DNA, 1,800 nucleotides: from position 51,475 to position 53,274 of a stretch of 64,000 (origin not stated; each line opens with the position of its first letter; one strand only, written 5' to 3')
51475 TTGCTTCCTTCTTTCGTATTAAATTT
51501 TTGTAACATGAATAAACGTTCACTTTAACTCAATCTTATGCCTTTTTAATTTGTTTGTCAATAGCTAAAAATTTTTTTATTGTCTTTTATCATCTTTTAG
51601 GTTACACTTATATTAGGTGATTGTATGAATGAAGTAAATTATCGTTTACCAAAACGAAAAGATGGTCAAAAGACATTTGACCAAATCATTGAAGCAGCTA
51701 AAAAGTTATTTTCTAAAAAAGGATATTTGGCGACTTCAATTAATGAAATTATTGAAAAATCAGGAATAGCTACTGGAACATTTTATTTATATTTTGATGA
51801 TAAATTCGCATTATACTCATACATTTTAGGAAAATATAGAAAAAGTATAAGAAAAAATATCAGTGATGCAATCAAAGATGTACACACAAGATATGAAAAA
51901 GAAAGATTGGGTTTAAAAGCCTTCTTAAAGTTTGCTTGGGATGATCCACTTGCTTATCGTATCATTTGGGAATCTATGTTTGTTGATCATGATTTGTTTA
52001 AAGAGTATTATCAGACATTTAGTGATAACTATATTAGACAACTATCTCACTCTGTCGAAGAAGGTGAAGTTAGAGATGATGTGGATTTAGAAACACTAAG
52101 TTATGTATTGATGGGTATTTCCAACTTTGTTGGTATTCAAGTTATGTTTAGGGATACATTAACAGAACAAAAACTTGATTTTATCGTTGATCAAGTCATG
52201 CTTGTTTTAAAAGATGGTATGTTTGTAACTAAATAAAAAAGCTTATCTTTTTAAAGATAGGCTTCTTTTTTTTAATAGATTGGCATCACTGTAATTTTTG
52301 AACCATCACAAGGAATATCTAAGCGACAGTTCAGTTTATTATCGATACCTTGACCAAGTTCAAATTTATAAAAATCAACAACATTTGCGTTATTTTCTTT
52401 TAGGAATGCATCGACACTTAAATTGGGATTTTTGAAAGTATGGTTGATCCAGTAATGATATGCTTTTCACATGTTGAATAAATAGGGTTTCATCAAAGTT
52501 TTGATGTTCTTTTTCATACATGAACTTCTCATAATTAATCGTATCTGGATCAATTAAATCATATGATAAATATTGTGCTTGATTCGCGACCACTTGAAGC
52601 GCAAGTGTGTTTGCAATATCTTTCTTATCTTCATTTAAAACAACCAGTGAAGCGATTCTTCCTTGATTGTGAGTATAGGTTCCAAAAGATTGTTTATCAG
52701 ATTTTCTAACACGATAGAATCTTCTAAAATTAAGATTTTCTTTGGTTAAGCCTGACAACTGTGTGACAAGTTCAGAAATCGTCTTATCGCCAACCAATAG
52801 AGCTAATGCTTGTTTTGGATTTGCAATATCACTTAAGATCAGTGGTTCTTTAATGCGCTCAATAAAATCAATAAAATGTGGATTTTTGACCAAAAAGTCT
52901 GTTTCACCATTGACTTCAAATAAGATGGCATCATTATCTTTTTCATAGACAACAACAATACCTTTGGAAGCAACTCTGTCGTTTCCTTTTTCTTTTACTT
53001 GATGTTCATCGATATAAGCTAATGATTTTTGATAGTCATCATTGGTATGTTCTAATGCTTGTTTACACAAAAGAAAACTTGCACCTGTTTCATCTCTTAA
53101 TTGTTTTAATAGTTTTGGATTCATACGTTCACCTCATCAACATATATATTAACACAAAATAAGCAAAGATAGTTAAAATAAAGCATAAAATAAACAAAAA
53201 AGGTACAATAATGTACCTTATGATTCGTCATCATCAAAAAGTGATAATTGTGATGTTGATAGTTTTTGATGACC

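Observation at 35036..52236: Complete candidate system for scavenging and fermenting poly/oligo-(R)-3-hydroxybutyrate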

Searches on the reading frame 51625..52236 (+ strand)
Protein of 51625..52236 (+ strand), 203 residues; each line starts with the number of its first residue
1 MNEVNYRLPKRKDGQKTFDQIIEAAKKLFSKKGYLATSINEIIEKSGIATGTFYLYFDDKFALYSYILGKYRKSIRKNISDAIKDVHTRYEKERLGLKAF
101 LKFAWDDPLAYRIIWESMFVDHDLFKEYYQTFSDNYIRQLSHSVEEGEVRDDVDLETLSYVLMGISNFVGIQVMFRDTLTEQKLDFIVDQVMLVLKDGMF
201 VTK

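Call 4: search_protein_families(library=pfam, proteins=[window:51625-52236:+])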
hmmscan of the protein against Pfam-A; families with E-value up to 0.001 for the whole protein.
window:51625-52236:+ (203 aa): 2 families
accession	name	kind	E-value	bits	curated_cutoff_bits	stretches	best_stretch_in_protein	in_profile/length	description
PF00440.29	TetR_N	-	6.1e-14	52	24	1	21-65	1-45/47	Bacterial regulatory proteins, tetR family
PF25216.1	Volactin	-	9.7e-05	22.4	35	1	123-194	237-306/321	Volactin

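Call 6: search_protein_families(library=ncbifam, proteins=[window:51625-52236:+], max_evalue=0.00001)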
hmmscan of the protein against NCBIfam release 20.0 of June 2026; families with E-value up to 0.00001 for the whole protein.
window:51625-52236:+ (203 aa): 15 families
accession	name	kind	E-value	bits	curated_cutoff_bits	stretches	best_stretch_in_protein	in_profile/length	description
NF041196.1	ScbR_bind_reg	equivalog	4.7e-18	66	150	1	15-185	5-175/191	ScbR family autoregulator-binding transcription factor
NF053731.1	TransRegFasRMycb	equivalog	1.1e-13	51.4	330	1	16-144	11-139/199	HTH-type transcriptional activator FasR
NF037937.1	septum_RefZ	equivalog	2.7e-11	43.7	180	1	19-171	2-157/195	forespore capture DNA-binding protein RefZ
NF051852.1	efflux_TF_MtrR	exception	8.5e-11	42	280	1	12-170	6-172/205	multidrug efflux system transcriptional repressor MtrR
NF053878.1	FATransRegFadRBac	equivalog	2.7e-10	40.4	200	1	16-158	3-149/190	fatty acid metabolism transcriptional regulator FadR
NF051457.1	acryl_TF_AcuR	equivalog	1.2e-09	37.7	247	1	12-94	13-94/204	acrylate utilization transcriptional regulator AcuR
NF007949.0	PRK10668.1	equivalog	1.8e-09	37.4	271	1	11-75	6-70/216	multidrug efflux transporter transcriptional repressor AcrR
NF007430.0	PRK09975.1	equivalog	3.8e-08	32.7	274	1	11-165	6-169/220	acrEF/envCD operon transcriptional regulator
TIGR02366.1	DHAK_reg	equivalog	2.3e-07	31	129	1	20-112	7-91/176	dihydroxyacetone kinase transcriptional activator DhaS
NF053516.1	TranRepPrsAVib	equivalog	3.2e-07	30.4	300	1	15-91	5-81/208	TetR family transcriptional repressor PsrA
NF000040.3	Tn10_TetC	equivalog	6.5e-07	29.7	425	1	14-67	11-64/197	tetracyline resistance-associated transcriptional repressor TetC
TIGR03968.1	mycofact_TetR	equivalog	7.1e-07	29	224.9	1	16-64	9-57/190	mycofactocin system transcriptional regulator MftR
NF033703.1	transcr_KstR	equivalog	1.6e-06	27.8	280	1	20-102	11-93/185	cholesterol catabolism transcriptional regulator KstR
NF058643.1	TranRegCurRPseudo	equivalog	3e-06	27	300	1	16-83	7-74/193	TetR family transcriptional repressor CurR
NF050111.1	TransRegSACE7040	equivalog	7.7e-06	25.9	250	0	19-101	4-82/186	SACE_7040 family transcriptional regulator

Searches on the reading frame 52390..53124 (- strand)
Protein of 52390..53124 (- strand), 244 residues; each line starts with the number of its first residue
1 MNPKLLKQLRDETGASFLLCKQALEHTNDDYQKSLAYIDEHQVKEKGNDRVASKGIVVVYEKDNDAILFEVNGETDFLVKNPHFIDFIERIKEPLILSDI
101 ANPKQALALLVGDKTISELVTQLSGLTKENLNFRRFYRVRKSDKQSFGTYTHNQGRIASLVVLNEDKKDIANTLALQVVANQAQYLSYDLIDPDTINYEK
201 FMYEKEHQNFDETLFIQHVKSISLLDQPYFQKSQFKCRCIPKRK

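Call 4: search_protein_families(library=pfam, proteins=[window:52390-53124:-])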
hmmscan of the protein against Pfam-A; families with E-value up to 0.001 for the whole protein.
window:52390-53124:- (244 aa): 2 families
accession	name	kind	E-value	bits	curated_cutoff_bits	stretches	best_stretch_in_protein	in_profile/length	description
PF00889.24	EF_TS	-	7e-30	104.6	27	1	66-209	1-145/204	Elongation factor TS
PF25025.1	EF-Ts_N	-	2.4e-05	24.6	33.2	1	4-40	15-52/60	Elongation factor Ts, mitochondrial, N-terminal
